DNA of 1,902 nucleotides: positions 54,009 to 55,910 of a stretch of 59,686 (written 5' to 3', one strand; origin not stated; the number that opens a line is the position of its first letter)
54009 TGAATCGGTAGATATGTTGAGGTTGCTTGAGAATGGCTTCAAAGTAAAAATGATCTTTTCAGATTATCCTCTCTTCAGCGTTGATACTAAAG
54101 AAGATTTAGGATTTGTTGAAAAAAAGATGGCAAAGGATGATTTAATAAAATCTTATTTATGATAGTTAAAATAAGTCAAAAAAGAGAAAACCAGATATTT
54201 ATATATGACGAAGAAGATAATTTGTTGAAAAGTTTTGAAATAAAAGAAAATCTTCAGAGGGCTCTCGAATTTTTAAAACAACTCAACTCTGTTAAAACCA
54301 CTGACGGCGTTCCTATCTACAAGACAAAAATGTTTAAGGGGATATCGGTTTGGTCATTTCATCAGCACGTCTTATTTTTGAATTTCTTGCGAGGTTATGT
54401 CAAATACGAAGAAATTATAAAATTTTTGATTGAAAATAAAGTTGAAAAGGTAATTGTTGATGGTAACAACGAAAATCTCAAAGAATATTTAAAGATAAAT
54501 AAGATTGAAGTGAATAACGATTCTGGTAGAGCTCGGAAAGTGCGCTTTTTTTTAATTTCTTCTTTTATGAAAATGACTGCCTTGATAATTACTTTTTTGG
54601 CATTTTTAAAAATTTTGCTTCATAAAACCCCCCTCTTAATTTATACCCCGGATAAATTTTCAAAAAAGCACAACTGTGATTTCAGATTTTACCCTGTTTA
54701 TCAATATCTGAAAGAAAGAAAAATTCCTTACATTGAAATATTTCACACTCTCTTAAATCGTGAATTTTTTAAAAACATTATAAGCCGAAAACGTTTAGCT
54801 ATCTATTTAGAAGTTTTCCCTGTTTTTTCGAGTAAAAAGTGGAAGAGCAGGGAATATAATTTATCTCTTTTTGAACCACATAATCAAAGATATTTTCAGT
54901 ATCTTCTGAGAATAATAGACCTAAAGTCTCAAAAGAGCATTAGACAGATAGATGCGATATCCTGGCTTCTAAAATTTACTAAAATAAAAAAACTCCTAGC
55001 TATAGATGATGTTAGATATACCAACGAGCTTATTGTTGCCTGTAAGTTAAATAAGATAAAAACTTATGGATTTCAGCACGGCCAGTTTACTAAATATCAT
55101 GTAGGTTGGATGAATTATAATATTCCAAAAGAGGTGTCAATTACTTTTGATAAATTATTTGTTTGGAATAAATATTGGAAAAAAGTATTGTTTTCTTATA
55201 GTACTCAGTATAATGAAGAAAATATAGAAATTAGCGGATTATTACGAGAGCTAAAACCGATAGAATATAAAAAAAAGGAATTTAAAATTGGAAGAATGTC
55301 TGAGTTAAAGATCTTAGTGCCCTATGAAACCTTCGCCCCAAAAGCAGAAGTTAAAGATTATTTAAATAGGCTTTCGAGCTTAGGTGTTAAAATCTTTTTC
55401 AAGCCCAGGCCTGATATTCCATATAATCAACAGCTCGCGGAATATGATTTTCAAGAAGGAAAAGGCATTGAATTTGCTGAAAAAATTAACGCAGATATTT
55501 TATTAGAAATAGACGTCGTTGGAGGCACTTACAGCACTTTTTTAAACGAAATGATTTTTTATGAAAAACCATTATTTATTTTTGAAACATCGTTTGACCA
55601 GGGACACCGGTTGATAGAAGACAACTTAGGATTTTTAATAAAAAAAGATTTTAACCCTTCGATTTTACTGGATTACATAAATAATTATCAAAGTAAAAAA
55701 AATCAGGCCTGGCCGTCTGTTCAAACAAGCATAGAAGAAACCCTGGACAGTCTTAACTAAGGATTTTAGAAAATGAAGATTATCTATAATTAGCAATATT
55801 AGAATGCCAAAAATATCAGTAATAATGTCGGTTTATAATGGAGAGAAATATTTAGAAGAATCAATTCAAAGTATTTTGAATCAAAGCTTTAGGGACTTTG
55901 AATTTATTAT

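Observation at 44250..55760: Second, differently built CMP-ulosonic-acid-like module: SIS, two Gfo/Idh/MocA, 2-hydroxyacid DH, B12-rSAM, HpcH aldolase, two Zn-ribbon MTases, KdsB-like enzyme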

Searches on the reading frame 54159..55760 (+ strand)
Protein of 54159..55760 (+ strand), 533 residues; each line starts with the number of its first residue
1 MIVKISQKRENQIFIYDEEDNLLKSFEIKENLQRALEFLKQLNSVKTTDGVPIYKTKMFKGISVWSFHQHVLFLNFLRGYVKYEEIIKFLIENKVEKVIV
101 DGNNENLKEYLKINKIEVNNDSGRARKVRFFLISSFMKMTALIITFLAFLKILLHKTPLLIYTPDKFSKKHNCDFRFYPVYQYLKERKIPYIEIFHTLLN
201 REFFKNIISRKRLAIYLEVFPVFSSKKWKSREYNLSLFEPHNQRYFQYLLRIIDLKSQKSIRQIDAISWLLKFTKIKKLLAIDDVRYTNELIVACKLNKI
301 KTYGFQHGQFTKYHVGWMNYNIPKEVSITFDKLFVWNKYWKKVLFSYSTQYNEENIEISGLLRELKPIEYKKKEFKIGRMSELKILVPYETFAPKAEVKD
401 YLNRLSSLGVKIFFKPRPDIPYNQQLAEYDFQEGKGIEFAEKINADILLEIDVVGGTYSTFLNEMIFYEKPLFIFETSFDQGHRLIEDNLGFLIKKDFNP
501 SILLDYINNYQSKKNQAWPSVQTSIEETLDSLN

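Call 5: search_protein_families(library=pfam, proteins=[window:54159-55760:+], max_evalue=0.01)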
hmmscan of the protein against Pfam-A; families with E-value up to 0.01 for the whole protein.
window:54159-55760:+ (533 aa): 0 families

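Call 24: search_solved_structures(query=window:54159-55760:+, max_evalue=10)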
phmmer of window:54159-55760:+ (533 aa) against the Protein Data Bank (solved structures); distinct sequences matched with E-value up to 10: 0.

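Call 40: find_homologous_proteins(query=window:54159-55760:+, max_evalue=0.001)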
Query window:54159-55760:+ (533 aa): 61 proteins with E <= 0.001 among 8000 candidates.
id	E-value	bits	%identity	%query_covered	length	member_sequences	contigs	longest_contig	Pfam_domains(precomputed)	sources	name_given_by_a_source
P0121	0.0e+0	1182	100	100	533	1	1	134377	-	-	-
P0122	1.3e-230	785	66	100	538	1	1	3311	-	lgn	-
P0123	4.0e-227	773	64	100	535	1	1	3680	-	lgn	-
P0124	5.1e-226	770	63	100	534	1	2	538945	-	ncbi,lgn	-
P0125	6.0e-210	717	58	100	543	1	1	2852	-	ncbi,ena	-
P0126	6.4e-208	710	58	100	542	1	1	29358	-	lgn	-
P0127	2.2e-203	695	57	99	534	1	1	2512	-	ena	-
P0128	1.6e-201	689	59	100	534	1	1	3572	-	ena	-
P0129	2.1e-200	685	58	100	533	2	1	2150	-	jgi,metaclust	metaclust:\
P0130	4.6e-199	681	54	100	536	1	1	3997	-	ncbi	-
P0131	5.0e-190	651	57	100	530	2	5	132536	-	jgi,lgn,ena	-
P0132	4.0e-184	631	52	99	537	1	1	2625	-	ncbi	-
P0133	2.1e-172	593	55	96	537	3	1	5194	-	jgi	-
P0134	2.0e-167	576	65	74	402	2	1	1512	-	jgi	-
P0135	2.0e-165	570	50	98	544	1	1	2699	-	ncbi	-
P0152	8.1e-123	429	43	95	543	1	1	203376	-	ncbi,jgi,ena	-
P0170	1.8e-50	190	33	68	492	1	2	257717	-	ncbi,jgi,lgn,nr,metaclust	ncbi:MAG: hypothetical protein AB200_01650 [Parcubacteria bacterium C7867-005]|nr:MAG: hypothetical 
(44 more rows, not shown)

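Call 55: predict_structure(alignment_id=A2)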
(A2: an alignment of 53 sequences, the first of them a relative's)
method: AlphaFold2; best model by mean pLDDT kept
length: 533 residues; sequences in the alignment: 53
mean_pLDDT: 93.2   pTM: 0.90
mean pLDDT of the five models: 93.2, 93.1, 92.6, 92.1, 90.5
residues with pLDDT >= 90: 455; 70-90: 67; 50-70: 11; < 50: 0
segments of 3 or more residues with pLDDT < 50: none
pLDDT, mean of each block of 10 residues (from residue 1): 90 94 95 97 96 95 95 95 97 95 88 91 78 91 96 95 92 93 96 94 91 94 74 95 96 93 96 97 95 98 96 91 95 97 94 95 91 90 96 92 94 90 89 78 95 95 96 96 95 95 97 95 93 89
secondary structure, 60 per line:
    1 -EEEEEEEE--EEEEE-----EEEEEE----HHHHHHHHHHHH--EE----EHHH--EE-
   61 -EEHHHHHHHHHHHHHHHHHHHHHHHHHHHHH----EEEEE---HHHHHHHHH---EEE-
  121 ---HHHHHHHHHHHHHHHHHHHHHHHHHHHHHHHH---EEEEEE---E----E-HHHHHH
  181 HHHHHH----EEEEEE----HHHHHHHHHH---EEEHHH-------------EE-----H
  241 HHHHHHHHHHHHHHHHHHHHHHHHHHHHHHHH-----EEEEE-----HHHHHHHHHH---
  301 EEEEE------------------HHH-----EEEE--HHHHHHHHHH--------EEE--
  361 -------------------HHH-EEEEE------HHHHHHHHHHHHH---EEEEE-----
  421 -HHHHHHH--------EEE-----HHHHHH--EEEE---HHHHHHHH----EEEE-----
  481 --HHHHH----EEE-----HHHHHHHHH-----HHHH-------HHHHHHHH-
elements in order: E2-9 E12-16 E22-27 H32-43 H64-92 E97-101 H105-113 E117-119 H124-155 E159-164 H175-186 E191-196 H201-210 E214-216 H240-272 E278-282 H288-297 E301-305 E332-335 H338-347 E356-358 E384-388 H395-407 E411-415 H422-428 E437-439 H445-450 E453-456 H460-467 E472-475 H483-487 E492-494 H500-508 H514-517 H525-532

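Call 59: fold_search(model_id=the predicted structure, library=pdb)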
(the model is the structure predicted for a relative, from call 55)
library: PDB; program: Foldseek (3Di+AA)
matches with E <= 10: 1621; with E <= 0.001: 240
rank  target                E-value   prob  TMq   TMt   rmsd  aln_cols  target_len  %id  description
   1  3ia7_A                3.3e-09  1.00  0.37  0.47   9.2       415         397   10  Crystal Structure of CalG4, the Calicheamicin Glycosyltransferase (released 2010-06-02)
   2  3iaa_A                7.3e-09  1.00  0.39  0.49   8.4       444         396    9  Crystal Structure of CalG2, Calicheamicin Glycosyltransferase, TDP bound form (released 2010-06-02)
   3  3mbo_G                1.5e-08  1.00  0.32  0.42  10.4       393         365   10  Crystal Structure of the Glycosyltransferase BaBshA bound with UDP and L-malate (released 2010-09-29)
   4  3mbo_B                1.7e-08  1.00  0.30  0.38  10.9       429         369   11  Crystal Structure of the Glycosyltransferase BaBshA bound with UDP and L-malate (released 2010-09-29)
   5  6j31_C                1.9e-08  1.00  0.36  0.46   9.3       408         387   10  Crystal Structure Analysis of the Glycotransferase of kitacinnamycin (released 2020-01-15)
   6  3ot5_C                2.1e-08  1.00  0.39  0.51   9.0       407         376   12  2.2 Angstrom Resolution Crystal Structure of putative UDP-N-acetylglucosamine 2-epimerase from Listeria monocytogenes (released 2010-09-22)
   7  6j31_A                2.6e-08  1.00  0.35  0.46  10.3       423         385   10  Crystal Structure Analysis of the Glycotransferase of kitacinnamycin (released 2020-01-15)
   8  6j32_B                2.8e-08  1.00  0.36  0.46  10.0       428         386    9  Crystal Structure Analysis of the Glycotransferase of kitacinnamycin (released 2020-01-15)
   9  3beo_A                3.7e-08  1.00  0.35  0.46   8.6       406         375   11  A Structural Basis for the allosteric regulation of non-hydrolyzing UDP-GlcNAc 2-epimerases (released 2008-02-19)
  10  5enz_A                5.5e-08  1.00  0.37  0.50   9.4       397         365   10  S. aureus MnaA-UDP co-structure (released 2016-04-27)
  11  7d1i_B                6.2e-08  1.00  0.39  0.57   7.0       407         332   10  Crystal structure of acinetobacter baumannii MurG (released 2021-07-14)
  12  3rsc_A                6.6e-08  1.00  0.38  0.48   8.6       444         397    8  Crystal Structure of CalG2, Calicheamicin Glycosyltransferase, TDP and calicheamicin T0 bound form (released 2011-08-10)
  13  8xfw_B                7.0e-08  1.00  0.36  0.42  10.5       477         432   10  Crystal structure of MiCGT(M148A/V190T/S121D) in complex with UDP (released 2024-12-18)
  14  7vza_G                7.4e-08  1.00  0.36  0.49   9.8       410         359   10  The crystal structure of Non-hydrolyzing UDPGlcNAc 2-epimerase in complex with UDP (released 2022-11-16)
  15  6kqx                  7.4e-08  1.00  0.35  0.51   8.7       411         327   13  Crystal structure of Yijc from B. subtilis in complex with UDP (released 2020-09-30)
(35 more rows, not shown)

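Call 66: find_encoding_contigs(protein=P0124, flank=10000, max_places=1)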
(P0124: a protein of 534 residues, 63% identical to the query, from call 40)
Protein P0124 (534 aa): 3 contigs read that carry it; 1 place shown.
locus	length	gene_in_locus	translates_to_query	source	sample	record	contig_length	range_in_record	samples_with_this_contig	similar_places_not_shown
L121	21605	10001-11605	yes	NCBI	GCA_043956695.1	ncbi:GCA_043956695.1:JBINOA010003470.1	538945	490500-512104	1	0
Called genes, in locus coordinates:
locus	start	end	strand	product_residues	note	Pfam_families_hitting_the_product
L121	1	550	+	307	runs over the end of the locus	-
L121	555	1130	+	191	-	PF00293:NUDIX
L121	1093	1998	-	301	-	PF04321:RmlD_sub_bind, PF01370:Epimerase, PF02719:Polysacc_synt_2 (faint), PF07993:NAD_binding_4 (faint), PF13460:NAD_binding_10, PF01073:3Beta_HSD, PF16363:GDP_Man_Dehyd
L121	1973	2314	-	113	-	PF10066:DUF2304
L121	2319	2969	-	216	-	PF00535:Glycos_transf_2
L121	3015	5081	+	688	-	-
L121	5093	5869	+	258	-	PF02348:CTP_transf_3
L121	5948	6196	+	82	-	PF12728:HTH_17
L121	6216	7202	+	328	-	PF13847:Methyltransf_31 (faint), PF13489:Methyltransf_23, PF08241:Methyltransf_11, PF08242:Methyltransf_12, PF13649:Methyltransf_25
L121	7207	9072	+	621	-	PF00535:Glycos_transf_2, PF13641:Glyco_tranf_2_3, PF01488:Shikimate_DH (faint), PF08240:ADH_N, PF01262:AlaDh_PNT_C (weak), PF16912:Glu_dehyd_C, PF00107:ADH_zinc_N, PF02737:3HCDH_N (weak)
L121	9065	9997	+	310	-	PF00389:2-Hacid_dh, PF02826:2-Hacid_dh_C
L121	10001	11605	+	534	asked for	-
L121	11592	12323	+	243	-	-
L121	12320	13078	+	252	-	PF00483:NTP_transferase, PF12804:NTP_transf_3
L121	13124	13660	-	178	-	PF01966:HD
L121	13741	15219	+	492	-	PF01663:Phosphodiest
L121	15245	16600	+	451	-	PF00083:Sugar_tr (weak), PF07690:MFS_1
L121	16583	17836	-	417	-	PF01943:Polysacc_synt, PF13440:Polysacc_synt_3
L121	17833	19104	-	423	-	PF02397:Bac_transf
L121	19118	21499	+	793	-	PF13431:TPR_17 (faint), PF04932:Wzy_C, PF00515:TPR_1 (faint), PF07719:TPR_2 (faint), PF13181:TPR_8 (faint), PF13414:TPR_11 (faint), PF13428:TPR_14 (faint), PF14559:TPR_19 (faint)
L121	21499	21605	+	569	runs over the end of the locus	PF01471:PG_binding_1 (weak)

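Call 67: find_encoding_contigs(protein=P0131, flank=10000, max_places=1)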
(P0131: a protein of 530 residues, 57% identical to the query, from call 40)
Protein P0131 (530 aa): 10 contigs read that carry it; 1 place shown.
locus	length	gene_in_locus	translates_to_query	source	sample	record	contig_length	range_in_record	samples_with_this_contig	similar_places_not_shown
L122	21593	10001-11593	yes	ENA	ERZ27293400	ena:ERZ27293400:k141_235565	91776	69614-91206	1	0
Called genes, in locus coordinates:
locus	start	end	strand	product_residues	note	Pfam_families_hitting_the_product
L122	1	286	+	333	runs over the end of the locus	-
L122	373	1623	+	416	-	PF01408:GFO_IDH_MocA (weak)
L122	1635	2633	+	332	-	-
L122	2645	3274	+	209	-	PF13580:SIS_2, PF01380:SIS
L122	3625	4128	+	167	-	PF13578:Methyltransf_24 (weak)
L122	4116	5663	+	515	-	PF02310:B12-binding, PF04055:Radical_SAM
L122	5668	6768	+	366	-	PF04055:Radical_SAM, PF13353:Fer4_12 (weak), PF13186:SPASM (weak)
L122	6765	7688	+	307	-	PF00389:2-Hacid_dh, PF02826:2-Hacid_dh_C, PF00670:AdoHcyase_NAD (weak)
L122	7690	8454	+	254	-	PF00459:Inositol_P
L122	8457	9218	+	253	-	PF03328:HpcH_HpaI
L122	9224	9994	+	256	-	PF02348:CTP_transf_3, PF12804:NTP_transf_3 (weak)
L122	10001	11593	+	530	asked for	-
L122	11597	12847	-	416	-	PF01943:Polysacc_synt, PF13440:Polysacc_synt_3, PF01943:Polysacc_synt (weak)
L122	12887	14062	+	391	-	PF13477:Glyco_trans_4_2, PF13579:Glyco_trans_4_4 (faint), PF00534:Glycos_transf_1, PF13692:Glyco_trans_1_4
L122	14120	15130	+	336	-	PF01594:AI-2E_transport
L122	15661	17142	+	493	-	PF00133:tRNA-synt_1, PF09334:tRNA-synt_1g, PF00133:tRNA-synt_1, PF01406:tRNA-synt_1e (weak)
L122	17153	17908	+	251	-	PF01026:TatD_DNase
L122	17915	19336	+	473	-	PF02366:PMT, PF13231:PMT_2 (weak), PF16192:PMT_4TMC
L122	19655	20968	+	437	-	PF07549:Sec_GG (weak), PF21760:SecD_1st, PF22599:SecDF_P1_head, PF00873:ACR_tran (weak), PF03176:MMPL, PF02355:SecD_SecF_C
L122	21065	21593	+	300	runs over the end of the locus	PF07549:Sec_GG (weak), PF02355:SecD_SecF_C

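Call 68: search_protein_families(library=pfam, proteins=[L121:11592-12323:+, L121:3015-5081:+, L121:7207-9072:+, L122:1635-2633:+, L122:3625-4128:+], max_evalue=0.01)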
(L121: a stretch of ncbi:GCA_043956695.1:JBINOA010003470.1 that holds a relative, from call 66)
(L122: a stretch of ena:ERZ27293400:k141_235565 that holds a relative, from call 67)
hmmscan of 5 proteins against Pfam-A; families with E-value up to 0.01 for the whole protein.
L121:11592-12323:+ (243 aa): 1 family
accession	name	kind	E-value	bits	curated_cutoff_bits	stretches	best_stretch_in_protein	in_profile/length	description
PF01066.26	CDP-OH_P_transf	-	9.1e-05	23.3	22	1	44-157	3-109/152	CDP-alcohol phosphatidyltransferase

L121:3015-5081:+ (688 aa): 0 families

L121:7207-9072:+ (621 aa): 18 families
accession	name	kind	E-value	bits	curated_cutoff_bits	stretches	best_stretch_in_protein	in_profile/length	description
PF00535.33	Glycos_transf_2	-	1.8e-25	90.3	23.3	1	5-132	1-130/168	Glycosyl transferase family 2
PF08240.17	ADH_N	-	2.7e-20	73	23.5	1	319-426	1-104/104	Alcohol dehydrogenase GroES-like domain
PF00107.32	ADH_zinc_N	-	3.4e-13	50.1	31.8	1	467-580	2-127/129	Zinc-binding dehydrogenase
PF13641.12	Glyco_tranf_2_3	-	8.9e-13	49.2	27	1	2-217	1-228/230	Glycosyltransferase like family 2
PF16912.11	Glu_dehyd_C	-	3e-12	46.9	34.9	1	432-606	3-202/211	Glucose dehydrogenase C-terminus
PF02737.24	3HCDH_N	-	3.7e-06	27.4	22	1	459-512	2-55/180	3-hydroxyacyl-CoA dehydrogenase, NAD binding domain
PF01488.26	Shikimate_DH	-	1.4e-05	25.6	24.3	1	457-524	13-88/138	Shikimate / quinate 5-dehydrogenase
PF01262.27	AlaDh_PNT_C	-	1.5e-05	24.9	23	1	456-529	28-79/214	Alanine dehydrogenase/PNT, C-terminal domain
PF10111.15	Glyco_tranf_2_2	-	9.1e-05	22.5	27.3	1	6-190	2-206/276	Glycosyltransferase like family 2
PF03446.21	NAD_binding_2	-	0.00012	22.6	21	1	459-530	2-74/161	NAD binding domain of 6-phosphogluconate dehydrogenase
PF07992.20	Pyr_redox_2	-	0.00021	21.2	26.1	1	447-504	134-190/291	Pyridine nucleotide-disulphide oxidoreductase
PF02826.25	2-Hacid_dh_C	-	0.00074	19.4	25.1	1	456-535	36-115/178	D-isomer specific 2-hydroxyacid dehydrogenase, NAD binding domain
PF02254.24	TrkA_N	-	0.00085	20.1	23.8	1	459-498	1-40/116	TrkA-N domain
PF03807.23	F420_oxidored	-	0.0016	19.4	21.6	0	459-500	2-45/94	NADP oxidoreductase coenzyme F420-dependent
PF00070.33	Pyr_redox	-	0.0023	18.9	22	1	459-492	2-35/82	Pyridine nucleotide-disulphide oxidoreductase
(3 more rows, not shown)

L122:1635-2633:+ (332 aa): 2 families
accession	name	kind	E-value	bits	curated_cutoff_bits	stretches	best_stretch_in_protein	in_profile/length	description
PF13489.12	Methyltransf_23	-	0.00019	21.7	27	1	191-269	85-163/164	Methyltransferase domain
PF12172.15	zf-ChsH2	-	0.0015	18.7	23.2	0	62-78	10-26/37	ChsH2, rubredoxin-like zinc ribbon domain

L122:3625-4128:+ (167 aa): 2 families
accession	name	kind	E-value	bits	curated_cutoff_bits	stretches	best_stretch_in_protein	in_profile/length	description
PF13578.12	Methyltransf_24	-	1.4e-05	26.4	26.3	1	5-128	2-104/105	Methyltransferase domain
PF00340.25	IL1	-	0.0055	16.8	25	0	42-75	62-95/119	Interleukin-1 / 18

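Call 82: find_encoding_contigs(protein=P0152, flank=10000, max_places=1)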
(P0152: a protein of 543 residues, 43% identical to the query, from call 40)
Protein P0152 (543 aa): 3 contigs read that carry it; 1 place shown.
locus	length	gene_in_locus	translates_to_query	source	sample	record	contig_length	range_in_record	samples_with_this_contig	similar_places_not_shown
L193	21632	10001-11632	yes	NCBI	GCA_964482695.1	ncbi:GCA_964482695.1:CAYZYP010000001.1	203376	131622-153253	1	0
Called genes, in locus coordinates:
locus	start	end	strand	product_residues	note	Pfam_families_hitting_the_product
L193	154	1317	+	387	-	PF01075:Glyco_transf_9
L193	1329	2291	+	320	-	PF01073:3Beta_HSD (weak), PF01370:Epimerase, PF04321:RmlD_sub_bind (weak), PF16363:GDP_Man_Dehyd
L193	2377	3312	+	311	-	PF08003:Methyltransf_9 (weak), PF13489:Methyltransf_23, PF13649:Methyltransf_25 (weak), PF13847:Methyltransf_31 (weak), PF08241:Methyltransf_11, PF08242:Methyltransf_12 (weak)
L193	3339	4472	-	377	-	PF13439:Glyco_transf_4, PF13579:Glyco_trans_4_4, PF00534:Glycos_transf_1, PF13692:Glyco_trans_1_4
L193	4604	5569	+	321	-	PF00389:2-Hacid_dh, PF02826:2-Hacid_dh_C, PF03446:NAD_binding_2 (weak), PF07991:KARI_N (faint)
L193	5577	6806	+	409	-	-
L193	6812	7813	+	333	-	-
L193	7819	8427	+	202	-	PF13580:SIS_2, PF01380:SIS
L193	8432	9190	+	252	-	PF00459:Inositol_P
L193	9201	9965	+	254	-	PF02348:CTP_transf_3, PF12804:NTP_transf_3 (weak)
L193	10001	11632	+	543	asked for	-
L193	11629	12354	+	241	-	PF13489:Methyltransf_23, PF01728:FtsJ (weak), PF07021:MetW, PF13847:Methyltransf_31, PF08241:Methyltransf_11 (weak), PF08242:Methyltransf_12, PF13649:Methyltransf_25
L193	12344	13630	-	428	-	PF01943:Polysacc_synt, PF13440:Polysacc_synt_3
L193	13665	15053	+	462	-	PF03721:UDPG_MGDP_dh_N, PF00984:UDPG_MGDP_dh, PF03720:UDPG_MGDP_dh_C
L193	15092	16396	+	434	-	PF01210:NAD_Gly3P_dh_N (faint), PF03721:UDPG_MGDP_dh_N, PF00984:UDPG_MGDP_dh, PF03720:UDPG_MGDP_dh_C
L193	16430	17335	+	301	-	PF01073:3Beta_HSD, PF01370:Epimerase, PF02719:Polysacc_synt_2, PF04321:RmlD_sub_bind, PF05368:NmrA, PF07993:NAD_binding_4 (faint), PF13460:NAD_binding_10, PF16363:GDP_Man_Dehyd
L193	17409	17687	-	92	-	PF01016:Ribosomal_L27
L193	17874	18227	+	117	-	-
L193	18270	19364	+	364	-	PF01098:FTSW_RODA_SPOVE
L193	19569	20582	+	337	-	PF01073:3Beta_HSD, PF01370:Epimerase, PF02719:Polysacc_synt_2, PF04321:RmlD_sub_bind, PF07993:NAD_binding_4, PF16363:GDP_Man_Dehyd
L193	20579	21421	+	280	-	PF01370:Epimerase, PF04321:RmlD_sub_bind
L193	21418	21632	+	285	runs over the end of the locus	PF00535:Glycos_transf_2, PF13641:Glyco_tranf_2_3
